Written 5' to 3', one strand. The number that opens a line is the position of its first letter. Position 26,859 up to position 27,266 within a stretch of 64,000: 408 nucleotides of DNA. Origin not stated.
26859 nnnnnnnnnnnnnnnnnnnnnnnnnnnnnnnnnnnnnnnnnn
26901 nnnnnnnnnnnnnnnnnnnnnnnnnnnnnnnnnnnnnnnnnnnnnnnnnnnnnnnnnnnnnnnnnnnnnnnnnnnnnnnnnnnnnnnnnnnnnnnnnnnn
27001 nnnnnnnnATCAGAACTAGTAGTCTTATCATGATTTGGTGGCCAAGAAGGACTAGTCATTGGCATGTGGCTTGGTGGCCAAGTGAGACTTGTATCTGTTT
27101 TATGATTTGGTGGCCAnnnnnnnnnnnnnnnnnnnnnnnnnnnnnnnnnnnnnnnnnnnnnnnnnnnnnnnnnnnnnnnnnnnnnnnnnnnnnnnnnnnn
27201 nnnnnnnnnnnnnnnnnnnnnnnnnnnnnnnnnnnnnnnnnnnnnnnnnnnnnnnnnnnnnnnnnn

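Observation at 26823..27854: Membrane-anchored protein made of ~18 tandem W-P-P-N-H dodecapeptide repeats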

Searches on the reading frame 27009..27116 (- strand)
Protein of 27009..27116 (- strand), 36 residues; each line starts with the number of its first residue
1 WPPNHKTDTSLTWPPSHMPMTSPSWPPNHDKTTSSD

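Call 56: search_protein_representatives(alignment_id=A4)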
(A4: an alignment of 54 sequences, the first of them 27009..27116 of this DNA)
Query: 54 sequences, 36 profile positions. Proteins with E-value up to 0.001 (for the whole library): 233; up to 1e-10: 152; up to 1e-30: 14. The best 150 are listed.
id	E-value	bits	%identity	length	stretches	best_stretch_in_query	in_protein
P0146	7.4e-67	237.0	-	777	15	1-34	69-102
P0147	8.3e-62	220.8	-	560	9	1-36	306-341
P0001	3.1e-51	187.0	-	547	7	1-35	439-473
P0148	2.8e-48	177.5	-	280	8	4-36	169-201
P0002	3.2e-46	170.9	-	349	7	1-36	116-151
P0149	4.1e-43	161.0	-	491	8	5-35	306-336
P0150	8.2e-43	160.0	-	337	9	1-35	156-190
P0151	1.5e-36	140.0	-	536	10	3-35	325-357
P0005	1.3e-34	133.8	-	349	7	1-36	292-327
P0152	1.7e-33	130.2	-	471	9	1-35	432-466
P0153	2.3e-33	129.8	-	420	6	1-35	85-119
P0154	1.0e-32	127.7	-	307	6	1-35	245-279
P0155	1.3e-32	127.5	-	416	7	3-35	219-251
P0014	5.5e-32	125.4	-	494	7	1-36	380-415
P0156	1.7e-30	120.7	-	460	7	3-36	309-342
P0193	2.1e-23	98.0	-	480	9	1-34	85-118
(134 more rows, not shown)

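Call 61: search_protein_families(library=pfam, alignment_id=A6, max_evalue=0.001)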
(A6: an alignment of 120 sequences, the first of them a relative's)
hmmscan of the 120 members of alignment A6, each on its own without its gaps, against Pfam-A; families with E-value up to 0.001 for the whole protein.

A. member 1, P0146 (777 aa): 0 families

B. families by the number of members that match (of 120 scanned): 8 families
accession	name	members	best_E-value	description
PF00404.24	Dockerin_1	38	3.9e-12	Dockerin type I domain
PF00036.39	EF-hand_1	19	5e-10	EF hand domain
PF13405.12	EF-hand_6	15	1.3e-08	EF-hand domain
PF13499.12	EF-hand_7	13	5.6e-10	EF-hand domain pair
PF13202.12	EF-hand_5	8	5e-06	EF hand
PF13833.12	EF-hand_8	5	2.1e-06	EF-hand domain pair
PF01839.29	FG-GAP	2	7.3e-25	FG-GAP repeat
PF13517.12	FG-GAP_3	1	3.2e-09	FG-GAP-like repeat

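Call 76: find_encoding_contigs(protein=P0147, flank=4000, max_places=2)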
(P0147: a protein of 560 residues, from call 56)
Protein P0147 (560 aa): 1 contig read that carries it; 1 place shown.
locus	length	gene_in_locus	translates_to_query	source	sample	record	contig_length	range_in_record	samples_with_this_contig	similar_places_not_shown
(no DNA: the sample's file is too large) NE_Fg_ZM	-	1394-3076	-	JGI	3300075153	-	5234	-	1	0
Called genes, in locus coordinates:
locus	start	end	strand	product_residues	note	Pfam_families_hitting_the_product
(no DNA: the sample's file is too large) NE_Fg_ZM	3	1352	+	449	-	?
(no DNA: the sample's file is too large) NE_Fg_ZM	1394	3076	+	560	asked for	-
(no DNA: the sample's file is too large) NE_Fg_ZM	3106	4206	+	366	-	-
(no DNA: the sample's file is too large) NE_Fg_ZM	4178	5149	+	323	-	-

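Call 77: find_encoding_contigs(protein=P0150, flank=4000, max_places=2)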
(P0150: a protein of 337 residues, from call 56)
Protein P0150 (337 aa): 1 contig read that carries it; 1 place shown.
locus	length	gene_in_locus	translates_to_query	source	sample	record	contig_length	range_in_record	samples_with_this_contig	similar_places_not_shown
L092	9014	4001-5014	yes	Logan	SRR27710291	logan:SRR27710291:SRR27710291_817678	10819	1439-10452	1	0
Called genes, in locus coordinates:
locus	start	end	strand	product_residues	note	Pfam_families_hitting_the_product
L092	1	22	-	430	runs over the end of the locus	PF08245:Mur_ligase_M, PF02875:Mur_ligase_C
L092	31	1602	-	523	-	PF03717:PBP_dimer, PF00905:Transpeptidase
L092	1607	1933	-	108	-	-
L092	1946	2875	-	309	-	PF01795:Methyltransf_5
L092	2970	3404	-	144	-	PF02381:MraZ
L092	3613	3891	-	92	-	-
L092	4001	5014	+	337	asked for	-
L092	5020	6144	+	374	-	-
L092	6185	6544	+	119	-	-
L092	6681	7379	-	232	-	-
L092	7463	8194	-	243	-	-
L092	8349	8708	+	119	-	PF11750:DUF3307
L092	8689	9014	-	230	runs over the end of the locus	?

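Call 78: find_encoding_contigs(protein=P0193, flank=4000, max_places=2)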
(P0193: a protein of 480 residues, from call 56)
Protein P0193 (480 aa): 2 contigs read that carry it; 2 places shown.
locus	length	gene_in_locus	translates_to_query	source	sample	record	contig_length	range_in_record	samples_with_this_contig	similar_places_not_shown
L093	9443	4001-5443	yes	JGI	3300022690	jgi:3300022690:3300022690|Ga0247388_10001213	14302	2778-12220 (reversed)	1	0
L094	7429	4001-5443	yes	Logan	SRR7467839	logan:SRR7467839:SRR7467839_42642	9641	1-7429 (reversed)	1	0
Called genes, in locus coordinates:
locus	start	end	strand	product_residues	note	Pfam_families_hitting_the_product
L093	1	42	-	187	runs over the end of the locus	PF13670:PepSY_2 (faint), PF03413:PepSY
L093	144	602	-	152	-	-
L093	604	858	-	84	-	-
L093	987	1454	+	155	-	-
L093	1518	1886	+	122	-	-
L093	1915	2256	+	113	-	-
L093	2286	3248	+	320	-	PF00413:Peptidase_M10 (weak), PF01400:Astacin (faint), PF07705:CARDB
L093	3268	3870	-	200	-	-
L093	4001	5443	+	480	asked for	-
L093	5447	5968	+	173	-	-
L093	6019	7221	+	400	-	-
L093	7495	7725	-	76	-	PF07927:HicA_toxin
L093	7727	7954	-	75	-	PF15919:HicB_lk_antitox, PF21748:UPF0150 (weak)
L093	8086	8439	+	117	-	-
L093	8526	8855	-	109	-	-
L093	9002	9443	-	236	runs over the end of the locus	-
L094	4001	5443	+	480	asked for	-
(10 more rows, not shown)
